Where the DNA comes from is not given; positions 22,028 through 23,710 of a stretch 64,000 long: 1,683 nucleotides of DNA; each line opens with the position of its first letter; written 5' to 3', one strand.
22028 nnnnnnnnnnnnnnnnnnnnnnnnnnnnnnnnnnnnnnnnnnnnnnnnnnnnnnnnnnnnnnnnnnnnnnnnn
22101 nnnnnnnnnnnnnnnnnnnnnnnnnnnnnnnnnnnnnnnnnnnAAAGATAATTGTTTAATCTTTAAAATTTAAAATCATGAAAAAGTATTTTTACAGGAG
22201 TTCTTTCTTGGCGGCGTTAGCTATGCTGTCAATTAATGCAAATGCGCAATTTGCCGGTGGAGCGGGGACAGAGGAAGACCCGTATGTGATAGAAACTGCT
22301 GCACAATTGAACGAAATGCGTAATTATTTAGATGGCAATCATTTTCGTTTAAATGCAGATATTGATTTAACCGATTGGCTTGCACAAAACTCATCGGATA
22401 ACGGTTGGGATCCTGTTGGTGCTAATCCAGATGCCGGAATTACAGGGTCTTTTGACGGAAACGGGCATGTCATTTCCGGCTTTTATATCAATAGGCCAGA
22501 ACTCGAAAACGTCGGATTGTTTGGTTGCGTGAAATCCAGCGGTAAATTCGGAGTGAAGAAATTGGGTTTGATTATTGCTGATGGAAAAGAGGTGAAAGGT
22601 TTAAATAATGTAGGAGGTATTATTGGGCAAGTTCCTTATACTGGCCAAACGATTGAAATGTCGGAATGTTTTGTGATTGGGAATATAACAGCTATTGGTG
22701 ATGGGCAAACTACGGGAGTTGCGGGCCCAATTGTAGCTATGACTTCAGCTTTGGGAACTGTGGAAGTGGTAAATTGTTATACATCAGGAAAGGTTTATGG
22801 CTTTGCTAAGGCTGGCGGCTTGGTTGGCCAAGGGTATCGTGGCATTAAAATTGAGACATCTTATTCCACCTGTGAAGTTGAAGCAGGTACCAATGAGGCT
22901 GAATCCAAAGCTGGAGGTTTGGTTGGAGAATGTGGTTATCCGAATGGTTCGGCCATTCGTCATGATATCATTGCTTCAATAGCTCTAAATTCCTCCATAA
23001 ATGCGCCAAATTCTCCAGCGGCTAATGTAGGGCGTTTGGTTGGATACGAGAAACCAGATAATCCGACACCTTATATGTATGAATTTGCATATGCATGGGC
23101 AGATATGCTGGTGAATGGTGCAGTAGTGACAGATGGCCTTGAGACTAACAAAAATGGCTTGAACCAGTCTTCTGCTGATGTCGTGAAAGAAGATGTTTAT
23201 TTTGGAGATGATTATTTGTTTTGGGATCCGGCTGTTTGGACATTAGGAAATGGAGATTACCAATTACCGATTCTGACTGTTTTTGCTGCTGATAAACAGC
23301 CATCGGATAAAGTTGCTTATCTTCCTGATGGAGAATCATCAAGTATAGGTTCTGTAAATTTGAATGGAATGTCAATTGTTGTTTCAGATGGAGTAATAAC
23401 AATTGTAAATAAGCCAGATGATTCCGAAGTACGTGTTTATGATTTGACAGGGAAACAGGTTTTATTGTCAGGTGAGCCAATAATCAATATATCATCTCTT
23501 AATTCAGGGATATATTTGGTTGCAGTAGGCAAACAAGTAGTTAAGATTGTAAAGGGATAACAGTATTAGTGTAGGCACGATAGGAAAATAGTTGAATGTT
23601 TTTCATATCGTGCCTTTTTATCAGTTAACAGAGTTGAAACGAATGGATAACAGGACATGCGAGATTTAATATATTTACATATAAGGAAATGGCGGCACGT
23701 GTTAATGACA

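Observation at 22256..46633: A ~330-aa GLUG-like beta-solenoid module occurs five times in one PUL, alone and fused to GH28 and GH105 catalytic domains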

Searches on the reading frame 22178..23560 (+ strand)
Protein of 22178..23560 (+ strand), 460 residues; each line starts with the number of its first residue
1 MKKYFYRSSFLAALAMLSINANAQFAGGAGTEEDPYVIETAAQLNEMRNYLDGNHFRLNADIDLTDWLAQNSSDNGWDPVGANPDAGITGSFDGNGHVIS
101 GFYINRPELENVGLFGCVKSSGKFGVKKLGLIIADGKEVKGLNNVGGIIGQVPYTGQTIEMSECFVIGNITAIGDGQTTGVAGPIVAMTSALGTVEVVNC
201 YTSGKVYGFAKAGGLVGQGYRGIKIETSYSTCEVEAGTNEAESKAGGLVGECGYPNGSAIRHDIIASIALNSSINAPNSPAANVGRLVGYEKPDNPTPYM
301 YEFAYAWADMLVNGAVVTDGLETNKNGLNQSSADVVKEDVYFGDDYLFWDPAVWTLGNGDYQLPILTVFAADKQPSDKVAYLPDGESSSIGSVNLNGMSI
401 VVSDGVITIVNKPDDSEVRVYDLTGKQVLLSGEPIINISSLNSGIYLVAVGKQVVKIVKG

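Call 7: search_protein_families(library=pfam, proteins=[window:22178-23560:+], max_evalue=0.1)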
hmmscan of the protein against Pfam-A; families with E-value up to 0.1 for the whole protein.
window:22178-23560:+ (460 aa): 1 family
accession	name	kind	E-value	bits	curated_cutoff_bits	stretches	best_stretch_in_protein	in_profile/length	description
PF18962.6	Por_Secre_tail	-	4.5e-06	27.3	27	1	405-454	8-66/75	Secretion system C-terminal sorting domain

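Call 8: search_protein_families(library=ncbifam, proteins=[window:22178-23560:+], max_evalue=0.1)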
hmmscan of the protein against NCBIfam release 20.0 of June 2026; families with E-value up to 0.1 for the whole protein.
window:22178-23560:+ (460 aa): 1 family
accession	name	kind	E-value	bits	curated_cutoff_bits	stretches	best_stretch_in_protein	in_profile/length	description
TIGR04183.1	Por_Secre_tail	domain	1.1e-05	25.3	23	1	406-459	11-71/72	T9SS type A sorting domain-containing protein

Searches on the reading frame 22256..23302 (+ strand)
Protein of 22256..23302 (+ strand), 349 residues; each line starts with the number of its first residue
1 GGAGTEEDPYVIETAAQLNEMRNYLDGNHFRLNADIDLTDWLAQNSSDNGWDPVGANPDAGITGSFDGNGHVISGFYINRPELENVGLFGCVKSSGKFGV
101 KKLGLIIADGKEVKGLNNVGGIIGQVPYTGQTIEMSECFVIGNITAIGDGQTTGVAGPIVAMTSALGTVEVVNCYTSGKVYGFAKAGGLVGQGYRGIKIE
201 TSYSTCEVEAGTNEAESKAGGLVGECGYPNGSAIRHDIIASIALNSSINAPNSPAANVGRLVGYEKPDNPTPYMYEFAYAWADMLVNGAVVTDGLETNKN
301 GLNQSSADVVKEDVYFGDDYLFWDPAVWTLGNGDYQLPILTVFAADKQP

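Call 13: search_solved_structures(query=A1, max_evalue=1, show_alignments=2)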
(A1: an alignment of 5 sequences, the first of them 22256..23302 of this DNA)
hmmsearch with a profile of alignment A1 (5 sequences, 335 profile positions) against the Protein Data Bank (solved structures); distinct sequences matched with E-value up to 1: 1.
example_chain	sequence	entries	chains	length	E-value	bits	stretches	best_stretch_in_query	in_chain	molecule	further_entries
3n6z_A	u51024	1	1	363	3.1e-18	69.4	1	2-316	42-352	putative immunoglobulin A1 protease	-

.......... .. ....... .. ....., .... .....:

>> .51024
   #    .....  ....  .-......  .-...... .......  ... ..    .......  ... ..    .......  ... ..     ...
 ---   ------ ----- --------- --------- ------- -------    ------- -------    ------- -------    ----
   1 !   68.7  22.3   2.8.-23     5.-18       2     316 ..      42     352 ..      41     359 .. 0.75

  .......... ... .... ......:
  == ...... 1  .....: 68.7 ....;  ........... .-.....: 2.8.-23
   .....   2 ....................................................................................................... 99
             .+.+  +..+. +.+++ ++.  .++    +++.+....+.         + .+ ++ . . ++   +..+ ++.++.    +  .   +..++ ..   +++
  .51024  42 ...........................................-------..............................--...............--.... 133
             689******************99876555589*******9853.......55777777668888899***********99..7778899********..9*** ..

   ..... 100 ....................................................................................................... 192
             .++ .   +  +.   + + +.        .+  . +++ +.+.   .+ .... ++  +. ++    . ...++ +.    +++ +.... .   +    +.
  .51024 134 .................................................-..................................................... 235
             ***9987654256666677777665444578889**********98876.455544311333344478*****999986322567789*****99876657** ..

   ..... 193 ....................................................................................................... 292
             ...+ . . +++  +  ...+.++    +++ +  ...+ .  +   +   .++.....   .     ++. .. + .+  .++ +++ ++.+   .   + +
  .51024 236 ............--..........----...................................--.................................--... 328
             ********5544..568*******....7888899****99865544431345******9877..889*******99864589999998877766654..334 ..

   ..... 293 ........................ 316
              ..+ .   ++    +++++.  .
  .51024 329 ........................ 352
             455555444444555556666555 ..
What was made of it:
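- On GLUG / 3N6Z-type beta-helix domain (includes Pfam Peptidase_M26_N and PF07581): hmmsearch of the five-copy profile against PDB sequences: 3n6z_A, E 3.1e-18, profile positions 2-316 against chain residues 42-352 (call 13).
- Closest known: PDB 3N6Z, BACOVA_03286 of Bacteroides ovatus. Same: Profile E 3e-18 over chain residues 42-352 (call 13).
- Closest known: PDB 3N6Z, BACOVA_03286 of Bacteroides ovatus. Different: The matched domain reaches residue 352 of the 363-residue chain (call 13), which leaves no room for a ~70-aa T9SS domain at the C-terminus.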

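Call 14: search_protein_families(library=pfam, alignment_id=A1, max_evalue=10)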
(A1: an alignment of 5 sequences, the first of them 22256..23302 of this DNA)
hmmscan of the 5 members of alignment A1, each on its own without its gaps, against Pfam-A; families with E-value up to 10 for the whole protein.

A. member 1, window:22256-23302:+ (349 aa): 2 families
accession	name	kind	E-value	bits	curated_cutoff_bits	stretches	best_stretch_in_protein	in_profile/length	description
PF10040.14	CRISPR_Cas6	-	0.19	12.9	25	1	117-154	48-85/89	CRISPR-associated endoribonuclease Cas6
PF07581.17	Glug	-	1.2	10.2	20.5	1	186-205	5-24/28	The GLUG motif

B. families by the number of members that match (of 5 scanned): 5 families
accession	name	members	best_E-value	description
PF07581.17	Glug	5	2.1e-06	The GLUG motif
PF05342.19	Peptidase_M26_N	1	0.15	M26 IgA1-specific Metallo-endopeptidase N-terminal region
PF10040.14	CRISPR_Cas6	1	0.19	CRISPR-associated endoribonuclease Cas6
PF17161.10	DUF5123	1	0.4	Domain of unknown function (DUF5123)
PF00960.24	Neocarzinostat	1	0.71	Neocarzinostatin family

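Call 33: find_related_loci(query=A1, collection=genome_contigs, flank=10000)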
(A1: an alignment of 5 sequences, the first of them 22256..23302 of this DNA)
Query A1 (349 aa) in genome_contigs; peptide patterns used: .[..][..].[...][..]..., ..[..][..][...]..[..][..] (x = any residue, [..] = any of these).
341 stretches matched a pattern; 139 encode a relative of the query (tblastn E <= 1e-3); the best 80 are kept; 78 distinct loci.
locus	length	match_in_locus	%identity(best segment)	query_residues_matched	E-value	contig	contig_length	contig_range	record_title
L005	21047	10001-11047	87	1-349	0e+0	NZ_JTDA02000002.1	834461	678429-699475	Coprobacter secundus strain 177 2, whole genome shotgun sequence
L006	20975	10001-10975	42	2-349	1e-68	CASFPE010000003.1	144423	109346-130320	uncultured Bacteroides sp. isolate SI.A6.metabat-bins.90 genome assembly, contig: SI.A6.metabat-bins.90.fa_k141_21677, w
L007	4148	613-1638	38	2-349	2e-52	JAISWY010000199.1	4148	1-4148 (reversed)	MAG: Candidatus Symbiothrix sp. isolate Nc350_bin153 k119_2877086, whole genome shotgun sequence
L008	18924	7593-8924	29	1-348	2e-33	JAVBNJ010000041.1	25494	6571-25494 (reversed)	MAG: Bacteroidales bacterium isolate EPI_MAG_00076 c_000002761832, whole genome shotgun sequence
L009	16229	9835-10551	40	2-263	7e-31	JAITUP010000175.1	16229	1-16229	MAG: Chitinispirillales bacterium isolate Spi319_bin3 k119_333169, whole genome shotgun sequence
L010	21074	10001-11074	31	1-347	5e-26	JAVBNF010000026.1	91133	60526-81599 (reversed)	MAG: Bacteroidales bacterium isolate EPI_MAG_00072 c_000008611630, whole genome shotgun sequence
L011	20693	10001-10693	35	1-227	5e-24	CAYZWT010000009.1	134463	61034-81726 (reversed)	MAG TPA_asm: uncultured Anaerolineales bacterium isolate SRP241326_co4_134 genome assembly, contig: NODE_194_length_1344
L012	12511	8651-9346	34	2-263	2e-23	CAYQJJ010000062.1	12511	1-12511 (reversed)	MAG TPA_asm: uncultured Wenzhouxiangella sp. isolate binchicken_co32_403 genome assembly, contig: NODE_8497_length_12511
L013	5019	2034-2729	34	2-263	1e-23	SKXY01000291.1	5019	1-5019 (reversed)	MAG: Wenzhouxiangella sp. isolate CSSed162cmB_265 CSSed16-2cmB-87782, whole genome shotgun sequence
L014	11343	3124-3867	32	1-226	2e-23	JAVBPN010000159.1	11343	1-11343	MAG: Bacteroidales bacterium isolate EPI_MAG_00140 c_000009016292, whole genome shotgun sequence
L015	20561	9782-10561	32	2-266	2e-23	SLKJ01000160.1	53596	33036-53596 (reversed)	MAG: Bacteroidales bacterium isolate CSSed165cm_267R1 CSSed16-5cm-508, whole genome shotgun sequence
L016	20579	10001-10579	37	2-225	3e-23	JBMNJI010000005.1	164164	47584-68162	MAG: Peptococcia bacterium isolate SBF912LR0HQ0154 contig_26208, whole genome shotgun sequence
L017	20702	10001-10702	34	2-224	2e-22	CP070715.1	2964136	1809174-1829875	MAG: Planctomycetota bacterium isolate bin49 chromosome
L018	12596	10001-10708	32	1-230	5e-22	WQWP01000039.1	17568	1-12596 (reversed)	MAG: Lentimicrobiaceae bacterium isolate Emb289P3bin108 Ga0123356_10003094, whole genome shotgun sequence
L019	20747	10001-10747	35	2-225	1e-21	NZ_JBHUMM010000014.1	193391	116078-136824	Marinicrinis sediminis strain KCTC 33676 velvet_auto_127_14, whole genome shotgun sequence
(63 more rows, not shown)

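Call 65: search_protein_representatives(alignment_id=A1)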
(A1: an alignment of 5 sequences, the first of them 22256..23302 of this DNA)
Query: 5 sequences, 335 profile positions. Proteins with E-value up to 0.001 (for the whole library): 73643; up to 1e-10: 48187; up to 1e-30: 10188. The best 150 are listed.
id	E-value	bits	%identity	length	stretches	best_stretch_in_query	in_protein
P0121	0.0e+00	1126.5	-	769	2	3-334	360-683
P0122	6.6e-287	965.8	-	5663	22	4-226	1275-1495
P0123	6.5e-274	923.0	-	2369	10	2-218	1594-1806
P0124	1.8e-254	859.2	-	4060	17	2-216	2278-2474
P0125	2.7e-251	848.7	-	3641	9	2-333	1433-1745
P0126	9.8e-244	823.8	-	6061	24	30-218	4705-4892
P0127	3.8e-239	808.8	-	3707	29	2-217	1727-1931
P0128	2.4e-237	802.8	-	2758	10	2-332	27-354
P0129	3.0e-230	779.5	-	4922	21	2-319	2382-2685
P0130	8.0e-229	774.8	-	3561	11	2-319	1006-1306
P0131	1.1e-224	761.2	-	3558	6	2-317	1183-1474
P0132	8.4e-222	751.8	-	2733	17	2-216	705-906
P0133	6.7e-221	748.8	-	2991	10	2-225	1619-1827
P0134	5.2e-219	742.6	-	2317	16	2-215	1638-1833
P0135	1.2e-214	728.2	-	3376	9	2-263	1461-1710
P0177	1.5e-155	534.0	-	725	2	2-334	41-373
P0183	2.1e-153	526.9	-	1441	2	12-334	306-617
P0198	2.7e-145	500.3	-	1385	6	2-302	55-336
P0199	1.1e-144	498.2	-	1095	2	2-333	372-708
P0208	2.7e-141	487.1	-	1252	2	2-334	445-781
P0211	3.7e-141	486.7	-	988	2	2-334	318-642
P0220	3.5e-136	470.3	-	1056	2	7-334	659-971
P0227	1.8e-134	464.7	-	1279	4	2-325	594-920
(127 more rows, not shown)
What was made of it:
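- The wider family forms long repetitive arrays of 10-30 stretches in 2-8 kaa proteins (call 65).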

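Call 66: search_protein_families(library=pfam, proteins=[P0177, P0183, P0199, P0208, P0211, P0220, P0227, P0198], max_evalue=0.0001)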
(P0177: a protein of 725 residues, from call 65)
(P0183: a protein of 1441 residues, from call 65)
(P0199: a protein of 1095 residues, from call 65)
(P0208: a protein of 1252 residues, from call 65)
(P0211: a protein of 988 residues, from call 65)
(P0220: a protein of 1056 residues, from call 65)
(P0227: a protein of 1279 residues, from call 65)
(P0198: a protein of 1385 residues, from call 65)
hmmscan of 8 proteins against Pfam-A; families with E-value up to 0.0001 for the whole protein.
P0177 (725 aa): 1 family
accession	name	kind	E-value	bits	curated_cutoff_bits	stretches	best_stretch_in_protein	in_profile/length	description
PF07581.17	Glug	-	1e-07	32.3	20.5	0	560-588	1-27/28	The GLUG motif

P0183 (1441 aa): 0 families

P0199 (1095 aa): 0 families

P0208 (1252 aa): 0 families

P0211 (988 aa): 0 families

P0220 (1056 aa): 4 families
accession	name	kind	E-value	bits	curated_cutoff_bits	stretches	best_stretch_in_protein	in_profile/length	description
PF18962.6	Por_Secre_tail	-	3.5e-11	43.7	27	1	994-1052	1-68/75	Secretion system C-terminal sorting domain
PF07581.17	Glug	-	3.4e-08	33.8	20.5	0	789-812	4-27/28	The GLUG motif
PF02230.22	Abhydrolase_2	-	9.6e-07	29.3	23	1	53-246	12-208/217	Phospholipase/Carboxylesterase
PF00326.27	Peptidase_S9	-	4.3e-05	23.6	22.6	0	140-195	55-110/213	Prolyl oligopeptidase family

P0227 (1279 aa): 3 families
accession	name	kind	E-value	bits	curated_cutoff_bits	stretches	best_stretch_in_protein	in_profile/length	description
PF07581.17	Glug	-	8.3e-36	120.4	20.5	4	343-368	3-28/28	The GLUG motif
PF05342.19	Peptidase_M26_N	-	2.5e-07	30.6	27.7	0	317-365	202-250/250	M26 IgA1-specific Metallo-endopeptidase N-terminal region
PF09479.16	Flg_new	-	4.8e-07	30.2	27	1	154-201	3-48/65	Listeria-Bacteroides repeat domain (List_Bact_rpt)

P0198 (1385 aa): 2 families
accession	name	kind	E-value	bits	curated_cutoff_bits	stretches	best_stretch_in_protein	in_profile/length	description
PF07581.17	Glug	-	1.9e-63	207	20.5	2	960-983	1-25/28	The GLUG motif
PF05342.19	Peptidase_M26_N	-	7.3e-13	48.8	27.7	1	543-591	202-250/250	M26 IgA1-specific Metallo-endopeptidase N-terminal region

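Call 68: find_encoding_contigs(protein=P0177, flank=10000, max_places=2)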
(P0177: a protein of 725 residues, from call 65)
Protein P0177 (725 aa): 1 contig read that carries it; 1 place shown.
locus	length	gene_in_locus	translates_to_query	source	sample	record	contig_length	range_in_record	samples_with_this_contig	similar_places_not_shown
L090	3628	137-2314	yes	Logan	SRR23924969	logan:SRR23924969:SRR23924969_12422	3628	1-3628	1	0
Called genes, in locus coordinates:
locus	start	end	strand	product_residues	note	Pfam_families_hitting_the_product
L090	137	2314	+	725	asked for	PF07581:Glug (faint)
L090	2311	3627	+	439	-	?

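Call 69: find_encoding_contigs(protein=P0220, flank=10000, max_places=2)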
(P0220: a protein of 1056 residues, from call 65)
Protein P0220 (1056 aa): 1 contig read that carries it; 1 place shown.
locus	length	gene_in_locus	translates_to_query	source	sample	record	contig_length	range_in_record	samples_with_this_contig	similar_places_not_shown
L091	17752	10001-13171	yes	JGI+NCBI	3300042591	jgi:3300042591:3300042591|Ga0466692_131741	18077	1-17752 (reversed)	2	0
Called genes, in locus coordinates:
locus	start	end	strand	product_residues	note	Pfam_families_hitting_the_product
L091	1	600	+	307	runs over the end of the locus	?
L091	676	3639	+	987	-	PF00150:Cellulase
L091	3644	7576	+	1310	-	PF07494:Reg_prop (weak), PF07495:Y_Y_Y, PF00512:HisKA, PF02518:HATPase_c, PF00072:Response_reg, PF00165:HTH_AraC (faint), PF12833:HTH_18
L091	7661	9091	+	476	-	PF00933:Glyco_hydro_3, PF01915:Glyco_hydro_3_C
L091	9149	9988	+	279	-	PF01915:Glyco_hydro_3_C, PF14310:Fn3-like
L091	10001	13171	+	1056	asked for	PF02230:Abhydrolase_2 (weak), PF07581:Glug (faint), PF18962:Por_Secre_tail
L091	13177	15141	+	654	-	PF18962:Por_Secre_tail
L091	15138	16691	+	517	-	PF22422:MGH1-like_GH, PF01204:Trehalase, PF03200:Glyco_hydro_63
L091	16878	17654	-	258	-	-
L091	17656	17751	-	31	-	?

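Call 73: search_protein_families(library=pfam, alignment_id=A4, max_evalue=0.00001)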
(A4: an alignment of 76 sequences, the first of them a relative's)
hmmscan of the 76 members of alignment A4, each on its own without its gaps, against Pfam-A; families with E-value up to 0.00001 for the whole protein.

A. member 1, L007:1888-3696:+ (603 aa): 3 families
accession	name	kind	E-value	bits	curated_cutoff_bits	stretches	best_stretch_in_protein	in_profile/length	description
PF18962.6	Por_Secre_tail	-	1.7e-12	47.9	27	1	541-602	1-72/75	Secretion system C-terminal sorting domain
PF00295.23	Glyco_hydro_28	-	9.2e-10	38.6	22.9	1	181-355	11-178/324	Glycosyl hydrolases family 28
PF12708.12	Pect-lyase_RHGA_epim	-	5.4e-09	36.6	27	1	147-265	4-129/213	Rhamnogalacturonase A/epimerase, pectate lyase-like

B. families by the number of members that match (of 76 scanned): 138 families (the first 25 are shown)
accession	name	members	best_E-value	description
PF00005.33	ABC_tran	3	1.3e-54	ABC transporter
PF13424.12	TPR_12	3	1.8e-17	Tetratricopeptide repeat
PF13304.12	AAA_21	3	6e-17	AAA domain, putative AbiEii toxin, Type IV TA system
PF04321.23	RmlD_sub_bind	2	2.8e-100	RmlD substrate binding domain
PF16363.11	GDP_Man_Dehyd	2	1.6e-52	GDP-mannose 4,6 dehydratase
PF01370.27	Epimerase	2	2e-48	NAD dependent epimerase/dehydratase family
PF00072.30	Response_reg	2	1.4e-29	Response regulator receiver domain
PF02518.31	HATPase_c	2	2.5e-29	Histidine kinase-, DNA gyrase B-, and HSP90-like ATPase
PF00691.25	OmpA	2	1.2e-22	OmpA family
PF12848.13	ABC_tran_Xtn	2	2.2e-21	ABC transporter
PF00288.32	GHMP_kinases_N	2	2.5e-18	GHMP kinases N terminal domain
PF13538.12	UvrD_C_2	2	3.4e-18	UvrD-like helicase C-terminal domain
PF00196.25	GerE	2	4.7e-17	Bacterial regulatory proteins, luxR family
PF07719.23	TPR_2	2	2.6e-14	Tetratricopeptide repeat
PF18962.6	Por_Secre_tail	2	1.7e-12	Secretion system C-terminal sorting domain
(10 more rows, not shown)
